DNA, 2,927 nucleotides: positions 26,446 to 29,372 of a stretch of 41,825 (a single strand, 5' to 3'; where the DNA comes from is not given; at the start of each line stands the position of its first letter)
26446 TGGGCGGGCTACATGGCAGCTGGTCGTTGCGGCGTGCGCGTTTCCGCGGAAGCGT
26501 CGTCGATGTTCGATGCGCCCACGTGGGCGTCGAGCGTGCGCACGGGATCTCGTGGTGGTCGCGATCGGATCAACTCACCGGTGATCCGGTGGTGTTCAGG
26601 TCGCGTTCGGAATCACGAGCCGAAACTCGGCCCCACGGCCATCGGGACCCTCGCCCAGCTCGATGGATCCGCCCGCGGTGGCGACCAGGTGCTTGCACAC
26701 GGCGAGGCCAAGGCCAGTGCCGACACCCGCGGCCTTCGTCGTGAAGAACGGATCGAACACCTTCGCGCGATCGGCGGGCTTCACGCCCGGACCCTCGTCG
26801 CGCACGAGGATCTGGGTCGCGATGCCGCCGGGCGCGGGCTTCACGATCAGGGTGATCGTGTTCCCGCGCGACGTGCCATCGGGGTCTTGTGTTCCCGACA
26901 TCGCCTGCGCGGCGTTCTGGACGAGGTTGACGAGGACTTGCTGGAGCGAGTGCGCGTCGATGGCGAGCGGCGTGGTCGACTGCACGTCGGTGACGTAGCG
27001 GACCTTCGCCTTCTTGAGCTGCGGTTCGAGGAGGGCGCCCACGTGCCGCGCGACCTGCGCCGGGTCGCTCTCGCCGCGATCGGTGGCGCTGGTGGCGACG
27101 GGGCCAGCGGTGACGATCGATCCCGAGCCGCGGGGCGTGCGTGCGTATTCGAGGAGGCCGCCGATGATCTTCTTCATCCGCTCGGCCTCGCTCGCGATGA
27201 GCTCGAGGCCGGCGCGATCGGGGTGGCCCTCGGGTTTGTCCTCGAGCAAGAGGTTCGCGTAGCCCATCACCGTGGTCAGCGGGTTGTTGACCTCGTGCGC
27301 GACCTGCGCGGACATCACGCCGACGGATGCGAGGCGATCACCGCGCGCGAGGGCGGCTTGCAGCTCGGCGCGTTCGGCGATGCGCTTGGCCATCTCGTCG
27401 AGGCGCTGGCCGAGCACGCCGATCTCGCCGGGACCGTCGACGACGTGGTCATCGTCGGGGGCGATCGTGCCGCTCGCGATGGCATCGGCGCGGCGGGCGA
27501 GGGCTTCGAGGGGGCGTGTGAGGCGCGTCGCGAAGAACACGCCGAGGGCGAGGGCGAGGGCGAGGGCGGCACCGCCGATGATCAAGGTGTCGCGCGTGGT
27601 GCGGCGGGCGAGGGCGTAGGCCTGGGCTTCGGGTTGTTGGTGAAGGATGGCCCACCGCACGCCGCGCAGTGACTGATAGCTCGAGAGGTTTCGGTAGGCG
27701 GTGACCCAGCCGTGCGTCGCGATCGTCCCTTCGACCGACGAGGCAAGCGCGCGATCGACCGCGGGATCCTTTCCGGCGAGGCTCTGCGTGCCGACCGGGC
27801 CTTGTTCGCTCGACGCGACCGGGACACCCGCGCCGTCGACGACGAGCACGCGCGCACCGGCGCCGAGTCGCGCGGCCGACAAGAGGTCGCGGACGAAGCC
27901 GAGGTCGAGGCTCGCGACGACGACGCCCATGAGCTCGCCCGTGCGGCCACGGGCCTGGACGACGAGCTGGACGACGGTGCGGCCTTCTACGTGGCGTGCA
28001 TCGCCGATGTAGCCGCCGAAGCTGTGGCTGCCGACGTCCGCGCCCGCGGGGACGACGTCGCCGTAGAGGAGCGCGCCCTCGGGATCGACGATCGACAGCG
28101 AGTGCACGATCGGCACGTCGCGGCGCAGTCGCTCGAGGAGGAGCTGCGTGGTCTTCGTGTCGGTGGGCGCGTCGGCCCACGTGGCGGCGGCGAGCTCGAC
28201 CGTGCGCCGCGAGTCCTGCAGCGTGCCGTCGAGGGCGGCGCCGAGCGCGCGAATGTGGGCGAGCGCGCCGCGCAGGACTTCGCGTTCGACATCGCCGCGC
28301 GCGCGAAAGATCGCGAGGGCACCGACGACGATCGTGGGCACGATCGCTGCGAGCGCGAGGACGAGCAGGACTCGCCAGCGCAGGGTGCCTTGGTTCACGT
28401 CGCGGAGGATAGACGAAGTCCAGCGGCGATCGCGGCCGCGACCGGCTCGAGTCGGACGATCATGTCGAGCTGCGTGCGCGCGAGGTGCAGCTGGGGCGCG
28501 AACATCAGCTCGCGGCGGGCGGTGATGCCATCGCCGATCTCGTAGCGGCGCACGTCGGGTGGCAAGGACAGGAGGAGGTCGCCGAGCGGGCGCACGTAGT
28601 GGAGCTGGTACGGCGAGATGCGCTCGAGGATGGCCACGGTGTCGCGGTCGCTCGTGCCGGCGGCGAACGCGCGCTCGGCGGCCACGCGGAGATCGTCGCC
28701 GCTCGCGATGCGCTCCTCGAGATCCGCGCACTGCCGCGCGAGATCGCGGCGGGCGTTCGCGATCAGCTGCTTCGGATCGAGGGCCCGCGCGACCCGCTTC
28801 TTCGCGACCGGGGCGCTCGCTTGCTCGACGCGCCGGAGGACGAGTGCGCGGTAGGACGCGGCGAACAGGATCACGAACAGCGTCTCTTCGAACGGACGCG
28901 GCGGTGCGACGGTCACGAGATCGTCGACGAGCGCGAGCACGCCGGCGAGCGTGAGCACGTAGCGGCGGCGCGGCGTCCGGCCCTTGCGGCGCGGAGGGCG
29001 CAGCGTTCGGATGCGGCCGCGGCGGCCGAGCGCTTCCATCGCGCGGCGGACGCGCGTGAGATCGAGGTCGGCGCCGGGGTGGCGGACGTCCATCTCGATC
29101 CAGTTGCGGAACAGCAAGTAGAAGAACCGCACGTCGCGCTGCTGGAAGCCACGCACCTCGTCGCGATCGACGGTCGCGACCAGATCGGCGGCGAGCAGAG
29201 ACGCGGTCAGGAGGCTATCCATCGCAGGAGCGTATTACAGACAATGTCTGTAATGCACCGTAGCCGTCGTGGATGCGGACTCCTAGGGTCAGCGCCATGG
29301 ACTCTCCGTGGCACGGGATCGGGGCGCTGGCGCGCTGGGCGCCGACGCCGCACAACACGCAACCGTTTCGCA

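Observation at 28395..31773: Divergent module: AT-rich operator palindrome, then a nitroreductase-fold protein translationally coupled to a PaaK/F390-synthetase-like adenylating enzyme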

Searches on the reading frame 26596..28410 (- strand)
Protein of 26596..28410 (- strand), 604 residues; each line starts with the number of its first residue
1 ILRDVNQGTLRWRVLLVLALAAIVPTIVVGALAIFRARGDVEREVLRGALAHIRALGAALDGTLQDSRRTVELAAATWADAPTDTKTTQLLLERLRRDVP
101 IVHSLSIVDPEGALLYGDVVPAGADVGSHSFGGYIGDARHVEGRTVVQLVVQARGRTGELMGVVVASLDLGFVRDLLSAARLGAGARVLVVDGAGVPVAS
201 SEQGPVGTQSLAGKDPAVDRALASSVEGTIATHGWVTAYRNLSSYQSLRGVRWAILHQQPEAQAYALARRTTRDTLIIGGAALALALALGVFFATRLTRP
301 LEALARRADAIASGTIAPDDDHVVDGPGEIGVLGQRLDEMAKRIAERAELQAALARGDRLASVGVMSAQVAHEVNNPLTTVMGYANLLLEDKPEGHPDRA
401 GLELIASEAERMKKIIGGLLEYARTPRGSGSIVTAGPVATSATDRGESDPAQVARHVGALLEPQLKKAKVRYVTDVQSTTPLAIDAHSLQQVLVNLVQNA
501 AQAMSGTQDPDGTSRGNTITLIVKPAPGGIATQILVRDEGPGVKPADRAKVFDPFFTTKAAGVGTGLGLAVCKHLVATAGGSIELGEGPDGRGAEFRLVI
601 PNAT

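Call 3: search_protein_families(library=pfam, proteins=[window:26596-28410:-], max_evalue=0.01)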
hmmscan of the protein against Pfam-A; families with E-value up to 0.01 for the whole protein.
window:26596-28410:- (604 aa): 4 families
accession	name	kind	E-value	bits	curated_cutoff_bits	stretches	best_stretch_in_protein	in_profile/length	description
PF02518.31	HATPase_c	-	1.1e-20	74.6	26.4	1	485-602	2-109/111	Histidine kinase-, DNA gyrase B-, and HSP90-like ATPase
PF00512.31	HisKA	-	5.6e-13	49.2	26.9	1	366-425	5-63/66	His Kinase A (phospho-acceptor) domain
PF00672.30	HAMP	-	4.5e-09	36.9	25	1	292-345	1-52/53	HAMP domain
PF02743.24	dCache_1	-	1e-07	32.2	45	1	133-244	114-232/240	Cache domain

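Call 4: search_protein_families(library=ncbifam, proteins=[window:26596-28410:-], max_evalue=0.01)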
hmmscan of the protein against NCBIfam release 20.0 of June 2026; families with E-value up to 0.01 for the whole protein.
window:26596-28410:- (604 aa): 70 families (the best 25 are shown)
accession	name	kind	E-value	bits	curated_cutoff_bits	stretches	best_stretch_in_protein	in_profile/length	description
NF008468.0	PRK11360.1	equivalog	1.1e-46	159.4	646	1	343-602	376-608/616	two-component system sensor histidine kinase AtoS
NF007688.0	PRK10364.1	equivalog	1.6e-37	129.3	479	1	343-602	219-451/460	two-component system sensor histidine kinase ZraS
NF010411.0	PRK13837.1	equivalog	4.2e-33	114.4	647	1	340-602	427-675/828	two-component system VirA-like sensor kinase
NF052573.1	HisKinEspAMyxo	equivalog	4.7e-32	110.9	1400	1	342-600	363-609/755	serine histidine kinase EspA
NF052574.1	HisKinEspCMyxo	equivalog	2.9e-30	105.1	1200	1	344-603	398-638/785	serine histidine kinase EspC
NF046026.1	HisKinCckACaul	equivalog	1.4e-27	96.2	1000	1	344-603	283-533/678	cell cycle histidine kinase CckA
NF040691.1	MtrAB_MtrB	equivalog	4.2e-26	92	450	1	271-602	185-492/507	MtrAB system histidine kinase MtrB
NF033092.0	HK_WalK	equivalog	8.4e-26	90.7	725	2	368-601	377-593/594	cell wall metabolism sensor histidine kinase WalK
NF040750.1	tetrathio_HK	equivalog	1.1e-24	86.9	750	1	335-587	313-540/555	tetrathionate respiration histidine kinase TtrS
NF046020.1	HisKinCckABruc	equivalog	1.4e-24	86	1000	1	344-602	461-707/868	cell cycle histidine kinase CckA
NF046044.1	PnpS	equivalog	1.6e-24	86.6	400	1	368-601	175-390/390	two-component system histidine kinase PnpS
NF008312.0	PRK11100.1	equivalog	2.6e-24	85.9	356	1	260-602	169-474/477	two-component system sensor histidine kinase CreC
TIGR02956.1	TMAO_torS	equivalog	5.9e-23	80.9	676.5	1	368-601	469-681/967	TMAO reductase system sensor histidine kinase/response regulator TorS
NF047466.1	hybrid_RR_LvrB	exception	6.7e-23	81.4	500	1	344-601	133-375/377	hybrid histidine kinase/response regulator LvrB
NF038348.1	T2SS_HK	subfamily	3.1e-21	75.4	450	2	482-601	465-572/574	histidine kinase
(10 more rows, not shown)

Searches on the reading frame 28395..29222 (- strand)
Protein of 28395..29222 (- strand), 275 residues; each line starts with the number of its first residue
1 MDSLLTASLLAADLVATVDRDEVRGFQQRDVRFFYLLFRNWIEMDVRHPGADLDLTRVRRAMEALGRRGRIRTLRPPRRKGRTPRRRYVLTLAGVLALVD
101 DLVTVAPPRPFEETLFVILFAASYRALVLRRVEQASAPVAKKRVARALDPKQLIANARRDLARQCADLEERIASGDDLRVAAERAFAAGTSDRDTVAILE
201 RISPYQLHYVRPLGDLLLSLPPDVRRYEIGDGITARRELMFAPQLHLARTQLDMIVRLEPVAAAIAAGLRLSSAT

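Call 3: search_protein_families(library=pfam, proteins=[window:28395-29222:-], max_evalue=0.01)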
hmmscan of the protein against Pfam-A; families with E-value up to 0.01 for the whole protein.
window:28395-29222:- (275 aa): 0 families

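Call 4: search_protein_families(library=ncbifam, proteins=[window:28395-29222:-], max_evalue=0.01)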
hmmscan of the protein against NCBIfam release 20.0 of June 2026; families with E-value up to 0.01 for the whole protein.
window:28395-29222:- (275 aa): 0 families

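Call 7: search_solved_structures(query=window:28395-29222:-, max_evalue=10)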
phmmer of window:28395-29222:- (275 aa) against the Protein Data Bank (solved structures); distinct sequences matched with E-value up to 10: 1.
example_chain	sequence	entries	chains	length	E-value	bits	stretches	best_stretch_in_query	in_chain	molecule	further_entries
4ilo_A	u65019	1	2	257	1.2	11.9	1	130-203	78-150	CT398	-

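Call 20: find_homologous_proteins(query=window:28395-29222:-)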
Query window:28395-29222:- (275 aa): 30 proteins with E <= 0.001 among 8000 candidates.
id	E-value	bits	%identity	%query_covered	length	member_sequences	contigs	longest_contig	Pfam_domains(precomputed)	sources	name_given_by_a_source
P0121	1.2e-166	571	100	100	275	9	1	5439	-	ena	-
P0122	2.5e-129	448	78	99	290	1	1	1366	-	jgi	jgi:hypothetical protein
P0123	6.8e-129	447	79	95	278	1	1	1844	-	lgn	-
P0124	4.3e-128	444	78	100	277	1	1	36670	-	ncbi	ncbi:MAG: hypothetical protein ACKV2T_02870 [Kofleriaceae bacterium]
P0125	1.2e-127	443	80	100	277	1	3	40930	-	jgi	jgi:hypothetical protein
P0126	4.3e-106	372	68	91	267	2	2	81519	-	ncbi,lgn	-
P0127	1.1e-104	368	69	88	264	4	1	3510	-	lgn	-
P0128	6.9e-100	352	66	96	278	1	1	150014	-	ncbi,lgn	-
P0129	6.0e-99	349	67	85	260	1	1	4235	-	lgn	-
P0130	1.4e-98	348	66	96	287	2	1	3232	-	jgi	-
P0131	8.0e-98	345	68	85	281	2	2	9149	-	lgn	-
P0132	2.7e-97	343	65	96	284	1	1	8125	-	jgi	jgi:hypothetical protein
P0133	1.2e-96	341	66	96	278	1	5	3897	-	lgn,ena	-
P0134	3.6e-95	336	67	85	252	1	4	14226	-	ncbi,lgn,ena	-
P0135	3.6e-93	330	64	97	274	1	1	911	-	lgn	-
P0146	2.0e-51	193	46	86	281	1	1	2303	-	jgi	jgi:hypothetical protein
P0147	2.9e-49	186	46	85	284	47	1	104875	-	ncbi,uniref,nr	ncbi:hypothetical protein [Corallococcus terminator]|uniref:Uncharacterized protein n=1 Tax=Coralloc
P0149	5.5e-38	149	44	85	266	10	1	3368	-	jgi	jgi:hypothetical protein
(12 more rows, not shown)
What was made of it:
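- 28395..29222 (-): 275-aa orphan winged-helix regulator with PadR-like architecture and a long helical C-terminal domain. The family is small: 30 clusters, all myxobacterial (call 20).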

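Call 22: find_encoding_contigs(protein=P0147, flank=8000, max_places=2)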
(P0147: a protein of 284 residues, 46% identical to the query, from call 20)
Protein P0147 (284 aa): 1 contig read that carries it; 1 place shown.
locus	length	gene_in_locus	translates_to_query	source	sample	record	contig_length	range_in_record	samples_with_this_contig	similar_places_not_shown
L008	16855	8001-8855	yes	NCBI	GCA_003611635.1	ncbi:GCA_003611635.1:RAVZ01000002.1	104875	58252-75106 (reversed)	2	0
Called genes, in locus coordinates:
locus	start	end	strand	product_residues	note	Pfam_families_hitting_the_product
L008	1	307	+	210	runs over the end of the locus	-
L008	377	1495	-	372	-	PF20903:SPL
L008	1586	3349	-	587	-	-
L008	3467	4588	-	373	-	PF00248:Aldo_ket_red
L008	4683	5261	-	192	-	PF00440:TetR_N, PF16925:TetR_C_13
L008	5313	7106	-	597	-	PF01425:Amidase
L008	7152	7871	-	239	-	PF04116:FA_hydroxylase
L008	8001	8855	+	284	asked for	-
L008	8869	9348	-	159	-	PF13548:DUF4126 (weak)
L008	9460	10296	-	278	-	-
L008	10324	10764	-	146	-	PF01152:Bac_globin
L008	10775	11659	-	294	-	PF02739:5_3_exonuc_N, PF01367:5_3_exonuc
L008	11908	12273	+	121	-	PF14346:DUF4398 (weak)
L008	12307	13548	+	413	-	PF14346:DUF4398, PF00691:OmpA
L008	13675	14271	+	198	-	PF13302:Acetyltransf_3, PF00583:Acetyltransf_1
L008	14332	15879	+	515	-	-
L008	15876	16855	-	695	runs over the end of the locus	PF26549:Tricorn_N (faint), PF26550:Tricorn_2nd (faint), PF07676:PD40 (faint), PF02129:Peptidase_S15 (faint), PF01738:DLH, PF12146:Hydrolase_4 (faint), PF20434:BD-FAE, PF00326:Peptidase_S9, +1 more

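Call 30: predict_structure(alignment_id=A1)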
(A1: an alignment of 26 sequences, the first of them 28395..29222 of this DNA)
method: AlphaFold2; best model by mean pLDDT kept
length: 275 residues; sequences in the alignment: 26
mean_pLDDT: 89.1   pTM: 0.82
mean pLDDT of the five models: 89.1, 88.7, 87.6, 86.5, 86.0
residues with pLDDT >= 90: 203; 70-90: 48; 50-70: 20; < 50: 4
segments of 3 or more residues with pLDDT < 50: 272-275
pLDDT, mean of each block of 10 residues (from residue 1): 91 94 90 93 77 88 95 74 78 97 84 93 96 94 96 95 95 93 95 93 68 86 94 93 97 94 85 44
secondary structure, 60 per line:
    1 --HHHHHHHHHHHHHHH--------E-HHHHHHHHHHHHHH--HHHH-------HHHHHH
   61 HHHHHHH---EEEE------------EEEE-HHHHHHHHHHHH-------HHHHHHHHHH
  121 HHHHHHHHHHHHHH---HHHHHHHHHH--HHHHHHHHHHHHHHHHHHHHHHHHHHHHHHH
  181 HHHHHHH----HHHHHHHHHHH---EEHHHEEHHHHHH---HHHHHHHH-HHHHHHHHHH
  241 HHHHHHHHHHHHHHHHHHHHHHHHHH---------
elements in order: H3-17 H28-41 H44-47 H55-67 E71-74 E87-90 H92-103 H111-134 H138-147 H150-187 H192-202 H213-218 H222-229 H231-266
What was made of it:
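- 28395..29222 (-): The AF2 model has pLDDT 89 and shows helix-helix-helix plus a beta-hairpin wing (call 30).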

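Call 38: search_protein_families(library=padloc, proteins=[window:28395-29222:-], max_evalue=0.1)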
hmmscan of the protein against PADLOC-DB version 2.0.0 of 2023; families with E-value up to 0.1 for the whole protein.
window:28395-29222:- (275 aa): 0 families
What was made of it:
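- Tried and rejected: PADLOC defence models: no hits (call 38).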

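Call 78: find_encoding_contigs(protein=P0149, flank=3000, max_places=2)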
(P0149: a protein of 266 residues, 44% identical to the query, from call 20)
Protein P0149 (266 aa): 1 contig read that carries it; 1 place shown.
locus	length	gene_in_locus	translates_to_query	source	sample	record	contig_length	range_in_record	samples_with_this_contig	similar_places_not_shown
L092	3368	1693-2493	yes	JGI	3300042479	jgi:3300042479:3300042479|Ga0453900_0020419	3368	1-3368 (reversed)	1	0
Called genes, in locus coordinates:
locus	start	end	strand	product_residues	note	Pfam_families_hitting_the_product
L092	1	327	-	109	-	?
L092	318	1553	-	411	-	PF04116:FA_hydroxylase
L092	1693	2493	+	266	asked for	-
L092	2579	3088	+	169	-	PF00188:CAP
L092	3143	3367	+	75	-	?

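Call 79: find_encoding_contigs(protein=P0146, flank=3000, max_places=2)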
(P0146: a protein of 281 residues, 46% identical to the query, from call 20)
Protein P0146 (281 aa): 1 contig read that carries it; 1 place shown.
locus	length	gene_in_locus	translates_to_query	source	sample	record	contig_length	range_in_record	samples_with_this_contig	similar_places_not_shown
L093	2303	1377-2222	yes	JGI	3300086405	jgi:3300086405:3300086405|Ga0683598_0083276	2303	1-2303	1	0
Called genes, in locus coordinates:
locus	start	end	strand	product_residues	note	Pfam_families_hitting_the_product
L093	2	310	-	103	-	?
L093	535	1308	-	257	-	PF04116:FA_hydroxylase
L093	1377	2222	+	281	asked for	-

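Call 85: search_protein_families(library=pfam, proteins=[L008:7152-7871:-, L092:318-1553:-], max_evalue=0.001)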
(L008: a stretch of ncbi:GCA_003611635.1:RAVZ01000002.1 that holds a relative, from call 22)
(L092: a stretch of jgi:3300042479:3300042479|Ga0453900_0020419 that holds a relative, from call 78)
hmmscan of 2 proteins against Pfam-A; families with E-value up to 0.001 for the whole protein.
L008:7152-7871:- (239 aa): 1 family
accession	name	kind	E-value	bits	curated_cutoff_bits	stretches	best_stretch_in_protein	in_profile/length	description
PF04116.19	FA_hydroxylase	-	1.6e-31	109.9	31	1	75-206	2-132/132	Fatty acid hydroxylase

L092:318-1553:- (411 aa): 1 family
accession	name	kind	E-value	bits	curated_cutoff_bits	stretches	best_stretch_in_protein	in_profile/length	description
PF04116.19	FA_hydroxylase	-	1.5e-25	90.5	31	1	73-202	4-132/132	Fatty acid hydroxylase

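Call 93: search_solved_structures(query=A1, max_evalue=10, show_alignments=2)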
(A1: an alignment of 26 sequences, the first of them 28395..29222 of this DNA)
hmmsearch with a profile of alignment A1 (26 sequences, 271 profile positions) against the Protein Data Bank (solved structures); distinct sequences matched with E-value up to 10: 1.
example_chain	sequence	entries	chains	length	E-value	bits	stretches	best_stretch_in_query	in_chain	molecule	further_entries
9tqb_B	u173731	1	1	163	0.71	12.1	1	163-206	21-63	BLOC-1-related complex subunit 6 C-terminal helix domain-containing protein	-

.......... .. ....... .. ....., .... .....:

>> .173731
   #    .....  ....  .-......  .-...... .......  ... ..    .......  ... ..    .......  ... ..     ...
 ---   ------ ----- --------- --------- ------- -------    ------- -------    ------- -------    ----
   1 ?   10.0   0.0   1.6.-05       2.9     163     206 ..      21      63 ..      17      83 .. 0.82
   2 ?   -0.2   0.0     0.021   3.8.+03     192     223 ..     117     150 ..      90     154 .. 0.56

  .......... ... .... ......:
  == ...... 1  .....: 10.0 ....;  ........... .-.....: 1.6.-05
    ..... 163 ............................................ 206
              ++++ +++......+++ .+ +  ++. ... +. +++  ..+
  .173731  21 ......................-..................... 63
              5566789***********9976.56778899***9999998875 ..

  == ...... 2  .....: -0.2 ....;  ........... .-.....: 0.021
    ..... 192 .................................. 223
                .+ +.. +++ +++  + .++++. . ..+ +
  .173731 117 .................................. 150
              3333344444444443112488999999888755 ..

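Call 94: search_protein_families(library=pfam, alignment_id=A1, max_evalue=10)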
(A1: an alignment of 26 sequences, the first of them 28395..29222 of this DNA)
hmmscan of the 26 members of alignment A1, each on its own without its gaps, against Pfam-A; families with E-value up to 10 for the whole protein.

A. member 1, window:28395-29222:- (275 aa): 0 families

B. families by the number of members that match (of 26 scanned): 12 families
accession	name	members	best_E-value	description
PF17267.7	DUF5333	3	0.0017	Family of unknown function (DUF5333)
PF16326.10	ABC_tran_CTD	2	0.0058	ABC transporter C-terminal domain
PF03752.18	ALF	2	0.021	Short repeats of unknown function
PF14377.11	UBM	2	0.099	Ubiquitin binding region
PF00392.27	GntR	1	0.011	Bacterial regulatory proteins, gntR family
PF07848.18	PaaX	1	0.016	PaaX-like protein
PF17864.7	AAA_lid_4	1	0.035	RuvB AAA lid domain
PF02080.26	TrkA_C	1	0.11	TrkA-C domain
PF02002.24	TFIIE_alpha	1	0.11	TFIIE alpha subunit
PF18210.6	Knl1_RWD_C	1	0.16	Knl1 RWD C-terminal domain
PF14061.12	Mtf2_C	1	0.23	Polycomb-like MTF2 factor 2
PF17463.7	GP79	1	1.7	Gene product 79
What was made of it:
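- On PadR family regulator: None of the 26 family members hits it, even at E up to 10 (call 94).
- Tried and rejected: Sequence-level classification of the regulator (Pfam, NCBIfam, PDB profile): nothing significant (calls 3, 4, 7, 93, 94).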

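Call 96: fold_search(model_id=the predicted structure, library=pdb)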
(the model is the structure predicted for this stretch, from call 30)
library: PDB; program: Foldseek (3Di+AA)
matches with E <= 10: 291; with E <= 0.001: 0
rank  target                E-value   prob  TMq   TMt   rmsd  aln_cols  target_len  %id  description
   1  5x11_E                7.5e-02  0.96  0.27  0.38  20.1       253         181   12  Crystal structure of Bacillus subtilis PadR in complex with operator DNA (released 2017-11-22)
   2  5x11_C                1.2e-01  0.91  0.27  0.40  21.4       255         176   12  Crystal structure of Bacillus subtilis PadR in complex with operator DNA (released 2017-11-22)
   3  5z7b_A                1.2e-01  0.72  0.24  0.31  21.7       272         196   17  Crystal structure of the VanR transcription factor in complex with vanillate (released 2018-08-29)
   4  5x11_D                1.3e-01  0.90  0.26  0.39  21.8       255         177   14  Crystal structure of Bacillus subtilis PadR in complex with operator DNA (released 2017-11-22)
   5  5x11_F                1.6e-01  0.82  0.26  0.37  21.9       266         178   14  Crystal structure of Bacillus subtilis PadR in complex with operator DNA (released 2017-11-22)
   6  5x11_G                1.8e-01  0.85  0.27  0.39  21.9       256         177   13  Crystal structure of Bacillus subtilis PadR in complex with operator DNA (released 2017-11-22)
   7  5x11_B                2.2e-01  0.82  0.26  0.38  21.8       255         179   12  Crystal structure of Bacillus subtilis PadR in complex with operator DNA (released 2017-11-22)
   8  5x11_H                2.6e-01  0.77  0.26  0.39  21.6       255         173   13  Crystal structure of Bacillus subtilis PadR in complex with operator DNA (released 2017-11-22)
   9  6h2f_F                3.3e-01  0.13  0.17  0.15  30.7       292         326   12  Structure of the pre-pore AhlB of the tripartite alpha-pore forming toxin, AHL, from Aeromonas hydrophila. (released 2019-07-10)
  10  5z7b_B                3.8e-01  0.54  0.24  0.31  21.6       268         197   15  Crystal structure of the VanR transcription factor in complex with vanillate (released 2018-08-29)
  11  8jxk_D                4.6e-01  0.72  0.31  0.45   9.3       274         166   12  Crystal Structure of Rv0047c from Mycobacterium tuberculosis (released 2024-07-03)
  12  7krh                  5.1e-01  0.85  0.22  0.40   9.3       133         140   14  Crystal structure of the MarR family transcriptional regulator from Variovorax paradoxus with S28A and R46A mutations (released 2021-12-01)
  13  6pcp_A                5.6e-01  0.89  0.22  0.39   6.0       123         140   16  Mechanism for regulation of DNA binding of Bordetella bronchiseptica BpsR by 6-hydroxynicotinic acid (released 2019-11-06)
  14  6lg2_B                6.1e-01  0.41  0.23  0.32  21.6       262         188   14  VanR bound to Vanillate (released 2020-02-12)
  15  7kjl                  6.4e-01  0.85  0.23  0.41  10.8       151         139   12  Crystal structure of the MarR family transcriptional regulator from Variovorax paradoxus bound to Salicylic acid (released 2021-12-01)
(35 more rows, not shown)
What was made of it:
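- PadR-family regulators often sense phenolic acids (5x11 and VanR are the top Foldseek hits, call 96).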
